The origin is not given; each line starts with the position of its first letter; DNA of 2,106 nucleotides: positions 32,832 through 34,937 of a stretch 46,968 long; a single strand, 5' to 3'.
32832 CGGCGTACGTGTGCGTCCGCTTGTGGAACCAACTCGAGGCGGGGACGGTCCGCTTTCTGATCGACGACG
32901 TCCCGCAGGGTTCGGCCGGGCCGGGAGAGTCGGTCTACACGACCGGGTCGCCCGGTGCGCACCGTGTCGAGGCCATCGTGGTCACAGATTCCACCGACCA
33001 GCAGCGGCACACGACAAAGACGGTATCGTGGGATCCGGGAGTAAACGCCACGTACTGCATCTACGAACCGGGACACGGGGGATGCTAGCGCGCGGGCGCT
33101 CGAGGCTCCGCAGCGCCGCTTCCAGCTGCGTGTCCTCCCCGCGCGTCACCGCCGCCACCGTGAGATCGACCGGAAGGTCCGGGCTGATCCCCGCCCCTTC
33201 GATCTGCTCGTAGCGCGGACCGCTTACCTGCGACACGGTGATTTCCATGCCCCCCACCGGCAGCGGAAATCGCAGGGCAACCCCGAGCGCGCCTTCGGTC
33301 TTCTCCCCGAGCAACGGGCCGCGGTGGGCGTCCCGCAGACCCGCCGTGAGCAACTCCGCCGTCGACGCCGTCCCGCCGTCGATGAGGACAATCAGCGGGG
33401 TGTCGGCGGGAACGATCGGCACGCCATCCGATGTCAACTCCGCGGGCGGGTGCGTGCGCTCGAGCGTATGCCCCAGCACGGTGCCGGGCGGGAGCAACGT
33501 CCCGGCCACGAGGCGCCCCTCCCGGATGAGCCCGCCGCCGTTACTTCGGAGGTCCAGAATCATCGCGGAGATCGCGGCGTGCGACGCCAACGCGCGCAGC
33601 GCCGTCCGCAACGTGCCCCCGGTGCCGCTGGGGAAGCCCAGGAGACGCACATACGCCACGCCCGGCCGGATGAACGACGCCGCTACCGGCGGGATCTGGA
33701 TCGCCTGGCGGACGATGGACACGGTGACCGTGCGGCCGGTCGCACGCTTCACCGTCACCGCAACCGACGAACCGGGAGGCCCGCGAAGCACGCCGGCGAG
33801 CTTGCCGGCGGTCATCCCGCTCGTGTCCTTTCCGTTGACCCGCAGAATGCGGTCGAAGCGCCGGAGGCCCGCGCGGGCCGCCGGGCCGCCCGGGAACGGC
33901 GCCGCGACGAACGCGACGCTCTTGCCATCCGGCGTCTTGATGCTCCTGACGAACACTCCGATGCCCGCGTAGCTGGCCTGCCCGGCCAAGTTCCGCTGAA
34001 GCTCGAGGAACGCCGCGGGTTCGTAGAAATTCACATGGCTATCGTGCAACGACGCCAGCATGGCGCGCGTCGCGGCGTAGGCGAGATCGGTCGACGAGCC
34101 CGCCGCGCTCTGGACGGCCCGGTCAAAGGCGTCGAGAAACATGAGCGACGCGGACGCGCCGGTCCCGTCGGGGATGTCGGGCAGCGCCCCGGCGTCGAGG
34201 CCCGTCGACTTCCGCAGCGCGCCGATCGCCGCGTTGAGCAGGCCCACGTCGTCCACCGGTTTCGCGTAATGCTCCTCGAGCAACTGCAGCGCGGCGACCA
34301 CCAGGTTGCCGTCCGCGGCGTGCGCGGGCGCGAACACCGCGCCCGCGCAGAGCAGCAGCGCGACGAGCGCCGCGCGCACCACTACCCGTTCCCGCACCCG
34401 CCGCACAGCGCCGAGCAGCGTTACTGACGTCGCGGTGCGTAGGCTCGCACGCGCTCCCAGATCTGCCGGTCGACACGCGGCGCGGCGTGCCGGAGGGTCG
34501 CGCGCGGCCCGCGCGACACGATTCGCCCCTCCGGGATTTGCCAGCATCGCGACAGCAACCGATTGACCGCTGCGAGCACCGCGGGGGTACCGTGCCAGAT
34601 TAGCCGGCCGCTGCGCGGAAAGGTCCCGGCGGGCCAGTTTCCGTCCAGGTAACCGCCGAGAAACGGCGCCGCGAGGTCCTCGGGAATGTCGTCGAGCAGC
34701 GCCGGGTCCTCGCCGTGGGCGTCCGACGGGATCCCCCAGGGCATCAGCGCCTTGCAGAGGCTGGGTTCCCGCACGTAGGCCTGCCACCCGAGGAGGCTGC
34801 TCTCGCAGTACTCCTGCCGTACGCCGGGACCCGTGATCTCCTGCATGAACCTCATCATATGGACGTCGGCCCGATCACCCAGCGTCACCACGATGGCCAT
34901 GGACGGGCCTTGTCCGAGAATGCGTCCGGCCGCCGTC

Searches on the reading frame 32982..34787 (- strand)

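Call 62: search_protein_families(library=pfam, proteins=[window:32982-34787:-])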
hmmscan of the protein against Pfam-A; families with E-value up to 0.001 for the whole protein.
window:32982-34787:- (601 aa): 4 families
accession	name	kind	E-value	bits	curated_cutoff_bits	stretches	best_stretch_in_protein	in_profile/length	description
PF03572.23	Peptidase_S41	-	3.6e-28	98.6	24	1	377-540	2-165/165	Peptidase family S41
PF17820.7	PDZ_6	-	5.8e-12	45.6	27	1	294-348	2-54/54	PDZ domain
PF00595.29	PDZ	-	9.8e-08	32.7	23.2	1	289-346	24-80/81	PDZ domain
PF13180.12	PDZ_2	-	5.6e-05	23.8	27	1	275-357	2-77/80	PDZ domain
